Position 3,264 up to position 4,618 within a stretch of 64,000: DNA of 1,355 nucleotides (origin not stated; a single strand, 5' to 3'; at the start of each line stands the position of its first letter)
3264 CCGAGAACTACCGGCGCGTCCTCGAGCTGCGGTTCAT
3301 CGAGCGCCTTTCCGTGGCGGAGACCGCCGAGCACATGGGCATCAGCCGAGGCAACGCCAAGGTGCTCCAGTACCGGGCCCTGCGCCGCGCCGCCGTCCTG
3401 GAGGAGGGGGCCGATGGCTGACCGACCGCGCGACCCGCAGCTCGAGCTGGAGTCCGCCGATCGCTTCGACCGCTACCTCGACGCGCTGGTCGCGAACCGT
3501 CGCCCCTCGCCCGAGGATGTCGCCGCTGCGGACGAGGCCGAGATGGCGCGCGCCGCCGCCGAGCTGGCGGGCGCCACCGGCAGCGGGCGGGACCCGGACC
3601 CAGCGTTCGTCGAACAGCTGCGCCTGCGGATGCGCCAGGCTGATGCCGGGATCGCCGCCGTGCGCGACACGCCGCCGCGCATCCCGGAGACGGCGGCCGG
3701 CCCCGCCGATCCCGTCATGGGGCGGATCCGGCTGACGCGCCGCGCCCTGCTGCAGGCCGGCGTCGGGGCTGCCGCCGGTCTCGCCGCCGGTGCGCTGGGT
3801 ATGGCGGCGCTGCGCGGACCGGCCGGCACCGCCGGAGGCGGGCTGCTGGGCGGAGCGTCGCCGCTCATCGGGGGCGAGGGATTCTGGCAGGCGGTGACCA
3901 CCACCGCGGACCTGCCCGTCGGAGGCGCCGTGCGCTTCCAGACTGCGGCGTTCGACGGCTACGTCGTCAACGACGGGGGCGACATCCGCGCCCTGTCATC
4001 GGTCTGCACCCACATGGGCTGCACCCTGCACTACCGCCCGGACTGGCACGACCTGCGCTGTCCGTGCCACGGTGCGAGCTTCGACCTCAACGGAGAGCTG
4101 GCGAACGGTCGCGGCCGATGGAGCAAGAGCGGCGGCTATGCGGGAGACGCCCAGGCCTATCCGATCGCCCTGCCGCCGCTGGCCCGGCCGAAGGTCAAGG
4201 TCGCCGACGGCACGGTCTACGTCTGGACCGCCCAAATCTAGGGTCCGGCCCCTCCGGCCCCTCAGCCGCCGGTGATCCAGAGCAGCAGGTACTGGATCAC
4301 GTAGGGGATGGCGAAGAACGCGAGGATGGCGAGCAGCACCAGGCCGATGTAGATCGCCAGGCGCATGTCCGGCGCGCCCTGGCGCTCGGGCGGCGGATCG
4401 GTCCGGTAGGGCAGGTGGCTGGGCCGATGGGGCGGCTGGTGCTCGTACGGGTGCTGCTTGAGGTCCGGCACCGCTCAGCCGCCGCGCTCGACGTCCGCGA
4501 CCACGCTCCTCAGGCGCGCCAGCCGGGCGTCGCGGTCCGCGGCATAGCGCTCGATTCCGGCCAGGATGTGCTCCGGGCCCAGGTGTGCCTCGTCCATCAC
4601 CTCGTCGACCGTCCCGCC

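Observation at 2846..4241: ECF sigma factor coupled to an anti-sigma-like membrane protein carrying a Rieske [2Fe-2S] domain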

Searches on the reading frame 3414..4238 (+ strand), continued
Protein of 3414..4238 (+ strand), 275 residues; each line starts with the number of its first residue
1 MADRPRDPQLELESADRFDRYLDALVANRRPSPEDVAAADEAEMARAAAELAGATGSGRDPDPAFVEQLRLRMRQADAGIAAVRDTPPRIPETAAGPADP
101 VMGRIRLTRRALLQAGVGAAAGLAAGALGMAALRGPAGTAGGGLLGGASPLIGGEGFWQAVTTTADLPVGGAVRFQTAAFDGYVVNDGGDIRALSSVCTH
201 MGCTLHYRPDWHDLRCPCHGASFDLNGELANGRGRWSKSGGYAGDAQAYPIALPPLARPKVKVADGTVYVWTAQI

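Call 31: search_solved_structures(query=A1, max_evalue=0.01, show_alignments=2)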
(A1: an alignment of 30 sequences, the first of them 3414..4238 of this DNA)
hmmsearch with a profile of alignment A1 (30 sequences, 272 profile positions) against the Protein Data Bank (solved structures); distinct sequences matched with E-value up to 0.01: 76 (the best 60 are shown).
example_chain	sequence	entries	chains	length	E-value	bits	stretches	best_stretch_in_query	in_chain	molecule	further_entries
8hn2_A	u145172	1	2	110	2e-13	53.7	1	158-230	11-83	Cytochrome b6-f complex iron-sulfur subunit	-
8r3a_B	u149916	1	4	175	5.1e-11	45.8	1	102-222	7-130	Arsenite oxidase small subunit AioB Rieske [2Fe-2S] cluster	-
9rk4_A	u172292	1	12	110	7.1e-10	42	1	164-224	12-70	Similar to the Rieske Protein II of bc1 complex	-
5cxm_A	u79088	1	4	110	1.1e-09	41.5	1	150-230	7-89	Cytochrome b6/f complex iron-sulfur subunit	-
4aay_B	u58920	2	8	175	4.1e-08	36.3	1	101-222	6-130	AROB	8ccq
7zxy_D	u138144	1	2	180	7.7e-08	35.4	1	105-230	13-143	Cytochrome b6-f complex iron-sulfur subunit 2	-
7r0w_D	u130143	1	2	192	8.2e-08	35.3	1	105-230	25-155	Rieske domain, PetC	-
2e74_D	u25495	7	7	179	1.3e-07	34.6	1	181-229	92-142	Cytochrome b6-f complex iron-sulfur subunit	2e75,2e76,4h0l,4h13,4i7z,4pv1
1vf5_D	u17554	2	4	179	1.3e-07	34.6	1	181-229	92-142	RIESKE IRON-SULFUR PROTEIN | Cytochrome b6-f complex iron-sulfur subunit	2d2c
8cgs_B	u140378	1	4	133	2.8e-07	33.5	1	185-229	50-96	AioB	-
8cff_B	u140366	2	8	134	2.9e-07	33.5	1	185-229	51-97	Arsenite oxidase subunit AioB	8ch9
2zt9_D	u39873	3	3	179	4.1e-07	33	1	191-229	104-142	Cytochrome b6-f complex iron-sulfur subunit 1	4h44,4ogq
1q90_C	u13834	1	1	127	4.9e-07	32.7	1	190-230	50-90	Cytochrome B6-F complex iron-sulfur subunit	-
1g8k_B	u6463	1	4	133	6.6e-07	32.3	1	185-226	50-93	ARSENITE OXIDASE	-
1g8j_B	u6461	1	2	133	7e-07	32.2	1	185-226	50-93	ARSENITE OXIDASE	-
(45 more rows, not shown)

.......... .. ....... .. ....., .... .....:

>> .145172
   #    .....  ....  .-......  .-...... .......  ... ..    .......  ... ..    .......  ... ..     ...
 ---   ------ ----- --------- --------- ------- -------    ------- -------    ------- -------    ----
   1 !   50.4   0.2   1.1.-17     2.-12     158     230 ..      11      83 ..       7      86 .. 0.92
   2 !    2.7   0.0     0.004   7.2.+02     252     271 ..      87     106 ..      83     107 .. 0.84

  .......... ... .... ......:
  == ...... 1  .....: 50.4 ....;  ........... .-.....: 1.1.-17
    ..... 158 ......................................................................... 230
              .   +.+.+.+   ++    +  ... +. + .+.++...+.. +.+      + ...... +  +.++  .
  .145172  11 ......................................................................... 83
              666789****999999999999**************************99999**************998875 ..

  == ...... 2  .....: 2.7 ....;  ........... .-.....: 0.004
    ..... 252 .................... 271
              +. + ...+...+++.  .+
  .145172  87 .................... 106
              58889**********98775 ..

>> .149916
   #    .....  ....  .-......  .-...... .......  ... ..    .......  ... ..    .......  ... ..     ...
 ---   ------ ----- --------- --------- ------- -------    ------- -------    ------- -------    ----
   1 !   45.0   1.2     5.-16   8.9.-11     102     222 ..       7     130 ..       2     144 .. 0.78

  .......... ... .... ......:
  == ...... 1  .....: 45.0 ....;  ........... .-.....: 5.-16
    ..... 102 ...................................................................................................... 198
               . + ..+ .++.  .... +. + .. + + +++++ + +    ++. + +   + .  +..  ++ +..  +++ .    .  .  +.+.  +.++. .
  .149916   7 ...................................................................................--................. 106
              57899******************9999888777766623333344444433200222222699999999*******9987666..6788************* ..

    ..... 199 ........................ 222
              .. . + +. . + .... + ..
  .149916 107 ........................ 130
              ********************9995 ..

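Call 38: fold_search(model_id=the predicted structure, library=pdb)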
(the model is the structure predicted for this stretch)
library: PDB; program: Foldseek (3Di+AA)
matches with E <= 10: 370; with E <= 0.001: 213
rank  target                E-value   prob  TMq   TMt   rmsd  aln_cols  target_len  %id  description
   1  8hn2_A                8.7e-10  1.00  0.34  0.80   2.8       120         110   29  Selenomethionine-labelled soluble domain of Rieske iron-sulfur protein from chlorobaculum tepidum (released 2023-07-05)
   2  8r3a_B                6.0e-07  1.00  0.33  0.65   3.6       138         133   20  NT-26 Arsenite oxidase B F108C-G123C (released 2025-05-21)
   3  5nqd_B                1.1e-06  1.00  0.34  0.66   3.5       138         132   19  Arsenite oxidase AioAB from Rhizobium sp. str. NT-26 mutant AioBF108A (released 2018-05-30)
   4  4aay_B                1.1e-06  1.00  0.33  0.65   3.6       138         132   19  Crystal Structure of the arsenite oxidase protein complex from Rhizobium species strain NT-26 (released 2012-12-12)
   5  5cxm_A                1.2e-06  1.00  0.32  0.85   2.4       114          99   26  Crystal structure of the cyanobacterial plasma membrane Rieske protein PetC3 from Synechocystis PCC 6803 (released 2016-08-03)
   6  9rk4_A                1.2e-06  1.00  0.28  0.64   4.5       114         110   25  Soluble domain of kuste4569, a Rieske iron-sulfur cluster protein from Kuenenia stuttgartiensis (released 2025-11-26)
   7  8ed4_H                1.3e-06  1.00  0.33  0.66   3.6       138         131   19  Structure of the complex between the arsenite oxidase and its native electron acceptor cytochrome c552 from Pseudorhiz (released 2023-04-12)
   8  2zt9_D                2.6e-06  1.00  0.31  0.48  13.7       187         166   21  Crystal Structure of the Cytochrome b6f Complex from Nostoc sp. PCC 7120 (released 2009-02-10)
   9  1g8j_B                4.2e-06  1.00  0.32  0.66   3.6       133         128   21  CRYSTAL STRUCTURE ANALYSIS OF ARSENITE OXIDASE FROM ALCALIGENES FAECALIS (released 2000-12-13)
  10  3gce                  4.2e-06  1.00  0.31  0.73   2.8       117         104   22  Ferredoxin of carbazole 1,9a-dioxygenase from Nocardioides aromaticivorans IC177 (released 2009-09-15)
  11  2bmo_A                6.3e-06  1.00  0.32  0.21   5.7       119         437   24  The Crystal Structure of Nitrobenzene Dioxygenase (released 2005-05-04)
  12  7v25_B                7.1e-06  1.00  0.30  0.20   4.8       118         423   18  Crystal Structure of phthalate dioxygenase in complex with phthalate (released 2021-12-15)
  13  8cgs_B                7.6e-06  1.00  0.33  0.65   3.0       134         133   21  Crystal structure of arsenite oxidase from Alcaligenes faecalis (Af Aio) bound to antimony oxyanion (released 2023-07-12)
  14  2e76_D                7.6e-06  1.00  0.30  0.47   9.5       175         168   20  Crystal Structure of the Cytochrome b6f Complex with tridecyl-stigmatellin (TDS) from M.laminosus (released 2007-06-12)
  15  2de7_E                9.6e-06  1.00  0.32  0.76   3.3       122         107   24  The substrate-bound complex between oxygenase and ferredoxin in carbazole 1,9a-dioxygenase (released 2006-12-05)
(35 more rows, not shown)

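Call 51: find_encoding_contigs(protein=P0001, flank=10000, max_places=2)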
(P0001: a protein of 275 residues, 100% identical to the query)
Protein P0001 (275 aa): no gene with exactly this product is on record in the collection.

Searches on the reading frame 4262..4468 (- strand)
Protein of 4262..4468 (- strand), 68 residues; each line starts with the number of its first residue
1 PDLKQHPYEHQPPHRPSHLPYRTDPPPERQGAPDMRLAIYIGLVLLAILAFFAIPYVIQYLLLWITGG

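Call 75: search_protein_families(library=pfam, proteins=[window:4262-4468:-], max_evalue=0.01)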
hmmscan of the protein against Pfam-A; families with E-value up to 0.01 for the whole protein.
window:4262-4468:- (68 aa): 0 families

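Call 82: search_protein_families(library=ncbifam, proteins=[window:4262-4468:-], max_evalue=0.01)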
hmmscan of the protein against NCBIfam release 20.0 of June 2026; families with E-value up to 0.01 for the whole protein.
window:4262-4468:- (68 aa): 0 families
